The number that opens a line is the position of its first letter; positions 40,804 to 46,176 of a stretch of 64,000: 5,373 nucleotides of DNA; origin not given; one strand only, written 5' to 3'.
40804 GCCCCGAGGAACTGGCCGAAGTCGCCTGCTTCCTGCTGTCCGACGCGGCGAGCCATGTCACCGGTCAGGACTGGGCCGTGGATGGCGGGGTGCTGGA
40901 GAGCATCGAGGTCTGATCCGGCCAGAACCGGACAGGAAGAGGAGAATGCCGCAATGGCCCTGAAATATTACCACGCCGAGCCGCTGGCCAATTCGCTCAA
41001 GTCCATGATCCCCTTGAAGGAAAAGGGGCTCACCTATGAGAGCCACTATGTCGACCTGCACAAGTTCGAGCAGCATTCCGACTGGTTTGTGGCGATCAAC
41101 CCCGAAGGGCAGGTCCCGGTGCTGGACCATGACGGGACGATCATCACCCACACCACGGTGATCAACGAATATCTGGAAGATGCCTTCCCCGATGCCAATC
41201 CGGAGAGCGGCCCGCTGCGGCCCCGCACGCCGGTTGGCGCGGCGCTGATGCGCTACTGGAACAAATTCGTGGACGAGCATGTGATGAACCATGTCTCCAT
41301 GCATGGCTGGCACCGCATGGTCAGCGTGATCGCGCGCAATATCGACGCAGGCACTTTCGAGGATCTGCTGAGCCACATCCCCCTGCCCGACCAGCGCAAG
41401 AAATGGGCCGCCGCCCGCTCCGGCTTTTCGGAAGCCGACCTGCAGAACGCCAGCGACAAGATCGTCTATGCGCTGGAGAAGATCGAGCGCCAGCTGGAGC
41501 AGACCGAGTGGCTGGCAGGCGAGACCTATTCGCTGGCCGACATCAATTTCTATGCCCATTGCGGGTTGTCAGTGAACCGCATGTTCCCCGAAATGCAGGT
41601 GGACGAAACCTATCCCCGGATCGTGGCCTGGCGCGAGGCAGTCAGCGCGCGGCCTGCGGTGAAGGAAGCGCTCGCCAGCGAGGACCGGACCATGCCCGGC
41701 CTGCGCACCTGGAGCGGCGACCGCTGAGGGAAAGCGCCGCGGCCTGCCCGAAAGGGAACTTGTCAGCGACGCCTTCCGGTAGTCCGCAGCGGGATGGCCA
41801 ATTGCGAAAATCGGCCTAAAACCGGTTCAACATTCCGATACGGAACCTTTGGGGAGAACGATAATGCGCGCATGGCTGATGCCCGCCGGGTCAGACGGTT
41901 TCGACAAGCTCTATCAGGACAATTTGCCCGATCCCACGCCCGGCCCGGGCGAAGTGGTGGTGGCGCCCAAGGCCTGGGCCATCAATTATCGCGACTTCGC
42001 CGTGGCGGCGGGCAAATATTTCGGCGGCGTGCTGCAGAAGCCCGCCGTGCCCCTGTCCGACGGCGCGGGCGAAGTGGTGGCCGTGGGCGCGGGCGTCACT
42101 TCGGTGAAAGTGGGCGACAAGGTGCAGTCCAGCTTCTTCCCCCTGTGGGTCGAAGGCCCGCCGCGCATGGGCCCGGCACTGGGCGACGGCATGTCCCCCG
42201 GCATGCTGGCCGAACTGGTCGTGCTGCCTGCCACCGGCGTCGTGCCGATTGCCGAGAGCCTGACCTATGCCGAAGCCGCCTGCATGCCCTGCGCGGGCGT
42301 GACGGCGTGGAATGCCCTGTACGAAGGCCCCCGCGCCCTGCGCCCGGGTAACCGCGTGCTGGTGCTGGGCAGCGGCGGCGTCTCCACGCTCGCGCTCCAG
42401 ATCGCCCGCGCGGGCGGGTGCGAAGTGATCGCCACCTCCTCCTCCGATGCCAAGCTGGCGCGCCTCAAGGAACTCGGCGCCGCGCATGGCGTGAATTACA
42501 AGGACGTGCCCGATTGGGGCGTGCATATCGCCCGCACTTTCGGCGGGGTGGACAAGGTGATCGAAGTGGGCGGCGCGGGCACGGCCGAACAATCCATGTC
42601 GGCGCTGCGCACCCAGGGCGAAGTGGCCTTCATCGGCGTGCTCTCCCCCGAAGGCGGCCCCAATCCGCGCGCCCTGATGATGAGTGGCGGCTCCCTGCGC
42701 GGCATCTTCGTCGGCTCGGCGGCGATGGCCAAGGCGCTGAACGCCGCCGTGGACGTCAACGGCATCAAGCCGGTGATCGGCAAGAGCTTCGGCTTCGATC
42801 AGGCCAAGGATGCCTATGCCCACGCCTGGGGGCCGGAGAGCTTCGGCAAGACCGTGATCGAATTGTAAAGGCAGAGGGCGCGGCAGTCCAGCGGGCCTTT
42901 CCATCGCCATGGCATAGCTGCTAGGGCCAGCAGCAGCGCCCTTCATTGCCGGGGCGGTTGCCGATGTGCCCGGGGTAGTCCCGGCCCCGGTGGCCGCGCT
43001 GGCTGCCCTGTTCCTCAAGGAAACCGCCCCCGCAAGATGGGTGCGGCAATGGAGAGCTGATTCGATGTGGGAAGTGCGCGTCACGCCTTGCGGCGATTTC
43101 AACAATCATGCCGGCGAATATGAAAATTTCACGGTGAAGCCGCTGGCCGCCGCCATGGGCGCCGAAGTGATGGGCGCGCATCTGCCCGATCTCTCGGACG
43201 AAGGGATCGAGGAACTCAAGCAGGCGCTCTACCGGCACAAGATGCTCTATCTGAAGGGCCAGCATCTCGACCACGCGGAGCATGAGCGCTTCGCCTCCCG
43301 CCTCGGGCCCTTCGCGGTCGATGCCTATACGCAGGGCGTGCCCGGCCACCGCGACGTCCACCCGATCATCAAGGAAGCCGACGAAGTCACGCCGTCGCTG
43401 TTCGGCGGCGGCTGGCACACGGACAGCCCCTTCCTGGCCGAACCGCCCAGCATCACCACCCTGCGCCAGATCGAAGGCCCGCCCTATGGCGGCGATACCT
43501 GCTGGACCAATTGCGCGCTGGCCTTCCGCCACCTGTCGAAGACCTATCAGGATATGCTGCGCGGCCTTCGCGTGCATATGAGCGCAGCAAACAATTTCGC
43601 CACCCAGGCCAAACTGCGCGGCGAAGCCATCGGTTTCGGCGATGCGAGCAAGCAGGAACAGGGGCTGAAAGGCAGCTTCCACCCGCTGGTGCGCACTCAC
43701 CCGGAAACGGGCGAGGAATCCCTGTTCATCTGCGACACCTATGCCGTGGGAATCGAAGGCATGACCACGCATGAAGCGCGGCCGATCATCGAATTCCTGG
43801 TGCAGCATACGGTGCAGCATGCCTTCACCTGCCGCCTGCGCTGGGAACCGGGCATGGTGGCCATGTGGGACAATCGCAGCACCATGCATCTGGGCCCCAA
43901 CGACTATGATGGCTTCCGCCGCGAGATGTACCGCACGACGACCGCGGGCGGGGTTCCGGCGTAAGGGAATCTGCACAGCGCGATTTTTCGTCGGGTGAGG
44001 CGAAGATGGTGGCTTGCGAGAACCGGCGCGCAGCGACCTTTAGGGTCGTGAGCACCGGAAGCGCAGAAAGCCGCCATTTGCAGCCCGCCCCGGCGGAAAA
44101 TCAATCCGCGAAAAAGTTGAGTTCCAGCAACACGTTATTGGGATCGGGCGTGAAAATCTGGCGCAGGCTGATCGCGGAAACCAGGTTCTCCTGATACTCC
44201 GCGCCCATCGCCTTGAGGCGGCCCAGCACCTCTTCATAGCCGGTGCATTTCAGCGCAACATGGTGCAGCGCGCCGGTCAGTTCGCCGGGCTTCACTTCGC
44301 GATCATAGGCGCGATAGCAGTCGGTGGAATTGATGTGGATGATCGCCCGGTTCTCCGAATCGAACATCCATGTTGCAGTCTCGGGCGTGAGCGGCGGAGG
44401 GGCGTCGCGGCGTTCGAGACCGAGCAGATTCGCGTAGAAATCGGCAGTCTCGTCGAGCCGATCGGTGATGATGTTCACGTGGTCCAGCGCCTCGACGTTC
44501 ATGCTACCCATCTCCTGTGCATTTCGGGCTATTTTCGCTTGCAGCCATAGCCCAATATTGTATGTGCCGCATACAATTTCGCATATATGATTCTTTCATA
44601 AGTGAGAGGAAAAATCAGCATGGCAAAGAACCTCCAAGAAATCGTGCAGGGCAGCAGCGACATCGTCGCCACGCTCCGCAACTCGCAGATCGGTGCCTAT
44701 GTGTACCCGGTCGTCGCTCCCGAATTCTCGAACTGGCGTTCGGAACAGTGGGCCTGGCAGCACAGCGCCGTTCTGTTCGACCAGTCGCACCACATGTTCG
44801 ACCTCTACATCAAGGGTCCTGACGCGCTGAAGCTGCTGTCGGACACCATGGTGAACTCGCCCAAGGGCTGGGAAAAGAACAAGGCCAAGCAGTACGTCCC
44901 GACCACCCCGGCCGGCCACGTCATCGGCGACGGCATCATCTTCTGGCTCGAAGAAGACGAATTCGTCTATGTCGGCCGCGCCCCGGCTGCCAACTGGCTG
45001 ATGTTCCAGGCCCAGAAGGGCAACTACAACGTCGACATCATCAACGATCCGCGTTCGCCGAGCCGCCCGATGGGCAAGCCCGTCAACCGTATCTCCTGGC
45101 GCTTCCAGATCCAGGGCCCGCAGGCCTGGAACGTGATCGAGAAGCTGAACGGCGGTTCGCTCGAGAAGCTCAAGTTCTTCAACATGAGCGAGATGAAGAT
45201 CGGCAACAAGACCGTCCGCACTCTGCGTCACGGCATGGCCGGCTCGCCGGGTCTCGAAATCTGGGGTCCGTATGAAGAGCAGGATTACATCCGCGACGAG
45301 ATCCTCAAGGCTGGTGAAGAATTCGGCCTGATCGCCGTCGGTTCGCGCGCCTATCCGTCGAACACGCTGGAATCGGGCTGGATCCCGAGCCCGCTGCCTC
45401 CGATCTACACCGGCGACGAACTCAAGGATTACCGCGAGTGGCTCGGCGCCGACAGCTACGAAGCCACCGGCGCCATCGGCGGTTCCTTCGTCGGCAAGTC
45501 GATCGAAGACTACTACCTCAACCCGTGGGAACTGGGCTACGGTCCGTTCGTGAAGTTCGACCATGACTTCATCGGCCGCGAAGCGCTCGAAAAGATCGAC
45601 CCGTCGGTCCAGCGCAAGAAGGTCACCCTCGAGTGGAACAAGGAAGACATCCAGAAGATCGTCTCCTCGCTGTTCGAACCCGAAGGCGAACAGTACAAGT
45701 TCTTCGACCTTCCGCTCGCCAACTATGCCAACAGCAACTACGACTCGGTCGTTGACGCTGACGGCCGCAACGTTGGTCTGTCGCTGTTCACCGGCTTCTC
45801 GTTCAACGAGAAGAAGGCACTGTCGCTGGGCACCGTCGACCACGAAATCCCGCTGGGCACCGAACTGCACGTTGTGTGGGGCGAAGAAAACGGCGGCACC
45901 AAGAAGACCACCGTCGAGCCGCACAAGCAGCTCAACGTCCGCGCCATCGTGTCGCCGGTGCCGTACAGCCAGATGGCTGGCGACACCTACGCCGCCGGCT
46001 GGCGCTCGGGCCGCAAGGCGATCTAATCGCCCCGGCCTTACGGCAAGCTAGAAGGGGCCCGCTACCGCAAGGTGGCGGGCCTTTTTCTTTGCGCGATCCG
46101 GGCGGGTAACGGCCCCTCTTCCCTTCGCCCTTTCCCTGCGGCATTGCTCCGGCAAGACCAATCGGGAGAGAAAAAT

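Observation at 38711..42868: Amidohydrolase - [REP] - DUF442/PTP-like - SDR - LigF-like GST - MDR: candidate non-canonical ether-cleavage operon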

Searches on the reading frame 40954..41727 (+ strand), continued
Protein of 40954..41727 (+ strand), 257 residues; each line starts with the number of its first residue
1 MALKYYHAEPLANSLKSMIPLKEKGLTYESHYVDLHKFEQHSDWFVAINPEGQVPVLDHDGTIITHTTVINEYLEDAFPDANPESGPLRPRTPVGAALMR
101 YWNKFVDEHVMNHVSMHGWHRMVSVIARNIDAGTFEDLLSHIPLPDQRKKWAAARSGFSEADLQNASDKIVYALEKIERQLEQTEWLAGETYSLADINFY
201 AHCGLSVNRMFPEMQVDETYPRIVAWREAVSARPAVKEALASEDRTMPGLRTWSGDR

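Call 69: list_cluster_members(proteins=[P0328, window:40954-41727:+, window:38711-39583:+, window:41864-42868:+, window:44602-46026:+, window:46175-46855:+])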
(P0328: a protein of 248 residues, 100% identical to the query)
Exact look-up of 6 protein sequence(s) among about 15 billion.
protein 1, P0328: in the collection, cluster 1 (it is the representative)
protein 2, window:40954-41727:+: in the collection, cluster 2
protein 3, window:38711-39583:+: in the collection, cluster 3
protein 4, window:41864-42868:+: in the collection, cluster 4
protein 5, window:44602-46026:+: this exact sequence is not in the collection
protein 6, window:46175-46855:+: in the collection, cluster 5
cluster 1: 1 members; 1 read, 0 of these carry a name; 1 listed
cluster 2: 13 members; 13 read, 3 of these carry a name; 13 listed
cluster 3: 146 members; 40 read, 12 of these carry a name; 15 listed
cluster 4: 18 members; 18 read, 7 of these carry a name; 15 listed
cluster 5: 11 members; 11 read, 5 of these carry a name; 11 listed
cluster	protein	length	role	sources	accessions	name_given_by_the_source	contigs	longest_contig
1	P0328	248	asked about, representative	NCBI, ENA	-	-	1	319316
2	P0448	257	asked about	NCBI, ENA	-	-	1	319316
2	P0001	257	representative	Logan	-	-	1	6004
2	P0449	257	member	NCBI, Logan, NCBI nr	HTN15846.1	MAG TPA: glutathione S-transferase family protein [Sphingomonadaceae bacterium] | glutathione S-transferase family protein [Sphingomonadaceae bacterium]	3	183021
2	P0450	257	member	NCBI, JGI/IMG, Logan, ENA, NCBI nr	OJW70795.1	MAG: hypothetical protein BGO57_03880 [Sphingomonadales bacterium 63-6]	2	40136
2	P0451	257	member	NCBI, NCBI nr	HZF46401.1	MAG TPA: glutathione S-transferase family protein [Sphingomonadaceae bacterium] | glutathione S-transferase family protein [Sphingomonadaceae bacterium]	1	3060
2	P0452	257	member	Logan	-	-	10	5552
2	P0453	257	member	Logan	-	-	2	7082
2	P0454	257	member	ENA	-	-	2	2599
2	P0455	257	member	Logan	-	-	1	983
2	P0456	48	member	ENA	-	-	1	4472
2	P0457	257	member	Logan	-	-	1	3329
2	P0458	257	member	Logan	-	-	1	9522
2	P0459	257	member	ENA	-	-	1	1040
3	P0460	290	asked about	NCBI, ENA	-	-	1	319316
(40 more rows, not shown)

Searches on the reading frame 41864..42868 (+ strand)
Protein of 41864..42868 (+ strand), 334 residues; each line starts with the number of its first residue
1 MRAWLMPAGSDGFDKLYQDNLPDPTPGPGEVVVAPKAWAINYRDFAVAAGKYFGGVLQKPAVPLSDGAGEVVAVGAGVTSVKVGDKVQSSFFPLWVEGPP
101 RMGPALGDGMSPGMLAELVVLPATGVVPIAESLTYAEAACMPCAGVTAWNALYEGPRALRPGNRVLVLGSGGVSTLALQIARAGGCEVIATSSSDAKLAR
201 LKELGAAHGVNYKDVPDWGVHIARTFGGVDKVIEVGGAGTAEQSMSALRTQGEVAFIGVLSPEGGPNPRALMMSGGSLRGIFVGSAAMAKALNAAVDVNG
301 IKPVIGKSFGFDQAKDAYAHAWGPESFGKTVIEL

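Call 3: search_protein_families(library=pfam, proteins=[window:41864-42868:+])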
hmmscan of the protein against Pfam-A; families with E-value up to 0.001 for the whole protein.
window:41864-42868:+ (334 aa): 4 families
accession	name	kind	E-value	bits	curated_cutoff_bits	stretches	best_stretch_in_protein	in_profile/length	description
PF00107.32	ADH_zinc_N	-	8.7e-24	84.4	31.8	1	172-293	1-125/129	Zinc-binding dehydrogenase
PF08240.17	ADH_N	-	2.8e-15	56.9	23.5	1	27-130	1-103/104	Alcohol dehydrogenase GroES-like domain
PF13602.12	ADH_zinc_N_2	-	5.1e-11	44.1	27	1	204-332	1-134/134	Zinc-binding dehydrogenase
PF16912.11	Glu_dehyd_C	-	0.00039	20.4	34.9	1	163-263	32-135/211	Glucose dehydrogenase C-terminus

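Call 6: search_protein_families(library=ncbifam, proteins=[window:41864-42868:+], max_evalue=0.00001)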
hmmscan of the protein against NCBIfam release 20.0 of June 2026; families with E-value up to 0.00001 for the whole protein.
window:41864-42868:+ (334 aa): 21 families
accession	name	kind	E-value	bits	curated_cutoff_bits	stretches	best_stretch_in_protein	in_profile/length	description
TIGR02824.1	quinone_pig3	subfamily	1.7e-33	116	296.8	1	112-333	91-324/325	putative NAD(P)H quinone oxidoreductase, PIG3 family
NF010344.0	PRK13771.1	subfamily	1.6e-30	106.2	349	1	18-333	15-332/334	putative alcohol dehydrogenase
NF047908.1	AldhRedAhr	equivalog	5.7e-23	81.3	470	1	115-320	122-321/335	NADPH-dependent aldehyde reductase Ahr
TIGR01751.1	crot-CoA-red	equivalog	3.8e-22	78.6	378.55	1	18-219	27-248/398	crotonyl-CoA carboxylase/reductase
NF041172.1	AcrlCoa_red_Thmprot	equivalog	1.8e-21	76.4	500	1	19-332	16-332/334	acryloyl-CoA reductase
NF006940.0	PRK09422.1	equivalog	4e-21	75.4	344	1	113-295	115-298/338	alcohol dehydrogenase AdhP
TIGR03989.1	Rxyl_3153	subfamily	1.6e-19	70.4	440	2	113-290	139-322/370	NDMA-dependent alcohol dehydrogenase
NF003808.0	PRK05396.1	equivalog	1.6e-17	63.5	380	1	111-322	117-329/341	L-threonine 3-dehydrogenase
NF041183.1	Pks2_ls1_myc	equivalog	4.9e-17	60.1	2400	1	25-233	1429-1618/2086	sulfolipid-1 biosynthesis phthioceranic/hydroxyphthioceranic acid synthase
TIGR02817.1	adh_fam_1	subfamily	3.2e-15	56.4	284.05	1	16-214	17-203/336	zinc-binding alcohol dehydrogenase family protein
TIGR00692.1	tdh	equivalog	3.8e-15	55.8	458.35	1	111-318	115-325/340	L-threonine 3-dehydrogenase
NF008024.0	PRK10754.1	subfamily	3.8e-15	55.7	348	2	122-258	102-239/327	NADPH:quinone reductase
TIGR02823.1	oxido_YhdH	subfamily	8e-15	54.5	297.25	1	28-259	26-243/324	acrylyl-CoA reductase family protein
TIGR02818.1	adh_III_F_hyde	equivalog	3.6e-13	49.3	543.95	1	112-262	137-291/368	S-(hydroxymethyl)glutathione dehydrogenase/class III alcohol dehydrogenase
TIGR03451.1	mycoS_dep_FDH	equivalog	4.4e-13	48.8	512.9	1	113-296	129-316/358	S-(hydroxymethyl)mycothiol dehydrogenase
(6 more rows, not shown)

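Call 47: search_solved_structures(query=window:41864-42868:+, max_evalue=1e-15)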
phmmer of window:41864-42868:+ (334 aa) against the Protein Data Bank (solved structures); distinct sequences matched with E-value up to 1e-15: 33.
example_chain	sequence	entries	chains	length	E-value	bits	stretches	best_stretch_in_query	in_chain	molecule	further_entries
9vey_A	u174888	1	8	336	1e-59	205.7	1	11-333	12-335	NAD(P)-dependent alcohol dehydrogenase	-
3uog_A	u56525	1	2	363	3.7e-53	184.2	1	21-333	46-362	Alcohol dehydrogenase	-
7vem_A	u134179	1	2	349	5.1e-51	177.1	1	18-315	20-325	the NADPH-assisted quinone oxidoreductase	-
2eih_A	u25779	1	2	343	2.4e-34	122.3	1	2-333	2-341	Alcohol dehydrogenase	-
9mc1_A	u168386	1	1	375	3.1e-24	89.1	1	21-334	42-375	Trans-acting enoylreductase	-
6z42_A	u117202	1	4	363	1.1e-23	87.3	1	16-287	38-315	Alcohol dehydrogenase, zinc-containing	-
1iyz_A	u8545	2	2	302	1.7e-23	86.7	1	112-333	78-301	QUINONE OXIDOREDUCTASE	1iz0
4dup_A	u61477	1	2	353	4e-23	85.4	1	14-319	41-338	quinone oxidoreductase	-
2cf2_D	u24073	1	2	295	5.9e-23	84.9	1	112-333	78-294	FATTY ACID SYNTHASE, ER DOMAIN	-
6lhr_A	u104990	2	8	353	9.1e-23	84.3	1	6-272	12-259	Synaptic vesicle membrane protein VAT-1 homolog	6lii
6k9y_A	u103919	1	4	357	9.3e-23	84.2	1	6-272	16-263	Synaptic vesicle membrane protein VAT-1 homolog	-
3meq_A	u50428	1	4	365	2.6e-22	82.7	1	16-297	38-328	Alcohol dehydrogenase, zinc-containing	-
6iqd_A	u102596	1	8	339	3e-22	82.5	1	24-305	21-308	Alcohol dehydrogenase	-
9u4x_A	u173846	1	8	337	5e-22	81.8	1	15-305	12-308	Alcohol dehydrogenase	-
4z6k_A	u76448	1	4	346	2.4e-21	79.6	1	19-287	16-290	Alcohol dehydrogenase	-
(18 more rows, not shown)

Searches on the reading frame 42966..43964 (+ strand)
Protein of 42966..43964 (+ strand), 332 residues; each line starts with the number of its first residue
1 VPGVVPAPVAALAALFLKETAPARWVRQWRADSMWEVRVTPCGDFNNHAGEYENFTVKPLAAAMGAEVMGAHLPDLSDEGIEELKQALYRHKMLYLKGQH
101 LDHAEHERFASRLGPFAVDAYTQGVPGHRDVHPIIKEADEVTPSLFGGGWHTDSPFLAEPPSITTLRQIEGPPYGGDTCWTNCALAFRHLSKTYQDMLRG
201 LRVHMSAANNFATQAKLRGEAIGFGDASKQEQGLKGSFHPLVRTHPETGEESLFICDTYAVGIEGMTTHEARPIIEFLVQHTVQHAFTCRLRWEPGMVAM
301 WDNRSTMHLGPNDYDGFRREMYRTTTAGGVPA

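Call 3: search_protein_families(library=pfam, proteins=[window:42966-43964:+])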
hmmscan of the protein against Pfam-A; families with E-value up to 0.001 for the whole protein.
window:42966-43964:+ (332 aa): 1 family
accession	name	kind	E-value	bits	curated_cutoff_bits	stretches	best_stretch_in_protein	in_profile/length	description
PF02668.22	TauD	-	1.1e-53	183.3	27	1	57-325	2-267/267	Taurine catabolism dioxygenase TauD, TfdA family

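Call 6: search_protein_families(library=ncbifam, proteins=[window:42966-43964:+], max_evalue=0.00001)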
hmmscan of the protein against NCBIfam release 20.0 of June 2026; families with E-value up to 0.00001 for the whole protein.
window:42966-43964:+ (332 aa): 3 families
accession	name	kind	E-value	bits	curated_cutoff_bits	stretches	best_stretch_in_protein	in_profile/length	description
NF007104.0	PRK09553.1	equivalog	2e-52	178.1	313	1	53-331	3-278/282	taurine dioxygenase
NF049937.1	CMthFAOxDecarbScoE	equivalog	4.2e-24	85.2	400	1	61-310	8-267/295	(3R)-3-[(carboxymethyl)amino]fatty acid oxygenase/decarboxylase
NF045815.1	Neo-PentlctneFsynPtlD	equivalog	5.3e-19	68.6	550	1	61-323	8-282/301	neopentalenolactone/pentalenolactone F synthase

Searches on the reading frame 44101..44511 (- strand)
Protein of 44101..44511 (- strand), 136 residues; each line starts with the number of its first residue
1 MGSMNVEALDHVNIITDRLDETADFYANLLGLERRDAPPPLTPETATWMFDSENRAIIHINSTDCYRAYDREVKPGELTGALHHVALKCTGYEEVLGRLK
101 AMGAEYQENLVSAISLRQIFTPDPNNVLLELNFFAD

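Call 3: search_protein_families(library=pfam, proteins=[window:44101-44511:-])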
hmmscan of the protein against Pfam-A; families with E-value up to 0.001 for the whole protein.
window:44101-44511:- (136 aa): 2 families
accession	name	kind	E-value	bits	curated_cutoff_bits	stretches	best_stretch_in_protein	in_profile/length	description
PF00903.31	Glyoxalase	-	3.9e-09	37.4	20.6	1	9-131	2-121/121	Glyoxalase/Bleomycin resistance protein/Dioxygenase superfamily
PF13669.12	Glyoxalase_4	-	7.5e-07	29.9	27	1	10-105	1-92/109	Glyoxalase/Bleomycin resistance protein/Dioxygenase superfamily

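Call 6: search_protein_families(library=ncbifam, proteins=[window:44101-44511:-], max_evalue=0.00001)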
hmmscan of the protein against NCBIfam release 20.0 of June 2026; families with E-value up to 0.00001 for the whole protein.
window:44101-44511:- (136 aa): 1 family
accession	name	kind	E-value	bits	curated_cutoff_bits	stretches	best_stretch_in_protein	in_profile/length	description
NF050075.1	SMU1112c_YaeR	equivalog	2.2e-06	27.9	140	1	7-131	2-123/125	SMU1112c/YaeR family gloxylase I-like metalloprotein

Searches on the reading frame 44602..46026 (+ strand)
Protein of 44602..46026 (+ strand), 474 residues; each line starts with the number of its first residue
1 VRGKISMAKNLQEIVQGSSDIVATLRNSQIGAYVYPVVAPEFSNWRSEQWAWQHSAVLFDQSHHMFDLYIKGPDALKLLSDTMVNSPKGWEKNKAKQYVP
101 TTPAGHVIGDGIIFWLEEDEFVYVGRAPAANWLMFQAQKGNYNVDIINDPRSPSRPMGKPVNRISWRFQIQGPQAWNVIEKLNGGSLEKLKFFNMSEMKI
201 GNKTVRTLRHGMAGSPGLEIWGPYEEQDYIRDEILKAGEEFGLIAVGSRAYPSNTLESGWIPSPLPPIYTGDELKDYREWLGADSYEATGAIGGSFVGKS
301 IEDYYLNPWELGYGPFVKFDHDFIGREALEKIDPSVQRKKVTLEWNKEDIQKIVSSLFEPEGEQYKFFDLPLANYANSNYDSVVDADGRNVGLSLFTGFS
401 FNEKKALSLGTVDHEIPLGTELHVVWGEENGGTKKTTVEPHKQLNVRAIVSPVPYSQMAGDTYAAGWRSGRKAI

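Call 3: search_protein_families(library=pfam, proteins=[window:44602-46026:+])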
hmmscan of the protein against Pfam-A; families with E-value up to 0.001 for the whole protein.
window:44602-46026:+ (474 aa): 1 family
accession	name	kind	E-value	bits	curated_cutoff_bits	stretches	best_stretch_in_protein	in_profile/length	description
PF01571.26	GCV_T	-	1.1e-36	126.8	25.6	1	41-261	23-235/255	Aminomethyltransferase folate-binding domain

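Call 6: search_protein_families(library=ncbifam, proteins=[window:44602-46026:+], max_evalue=0.00001)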
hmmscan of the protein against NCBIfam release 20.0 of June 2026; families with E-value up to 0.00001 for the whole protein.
window:44602-46026:+ (474 aa): 8 families
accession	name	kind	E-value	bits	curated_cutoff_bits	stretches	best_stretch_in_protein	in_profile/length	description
NF047885.1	VanMgalDeMLigM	equivalog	1.4e-259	861.6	580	1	11-470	1-460/461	vanillate/3-O-methylgallate O-demethylase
NF047633.1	SyrngDmethDesA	equivalog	5.6e-188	625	800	1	10-464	1-452/453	syringate O-demethylase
NF001567.0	PRK00389.1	subfamily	4.9e-21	75.1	300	1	41-243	30-222/359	glycine cleavage system aminomethyltransferase GcvT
NF053776.1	TmaoDeMthMsil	equivalog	3.8e-16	58.8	1100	1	47-261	420-630/763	trimethylamine N-oxide demethylase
TIGR00528.1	gcvT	equivalog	4.5e-12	45.6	235.85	1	41-258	28-232/362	glycine cleavage system aminomethyltransferase GcvT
NF010093.0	PRK13579.1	equivalog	6.3e-09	35.1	459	1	53-249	49-229/371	glycine cleavage system aminomethyltransferase GcvT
NF009133.0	PRK12486.1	equivalog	1.2e-07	31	410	0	68-244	66-230/369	dimethylsulfoniopropionate demethylase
TIGR01372.1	soxA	subfamily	1.4e-07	29.8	1164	1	51-253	652-850/996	sarcosine oxidase subunit alpha family protein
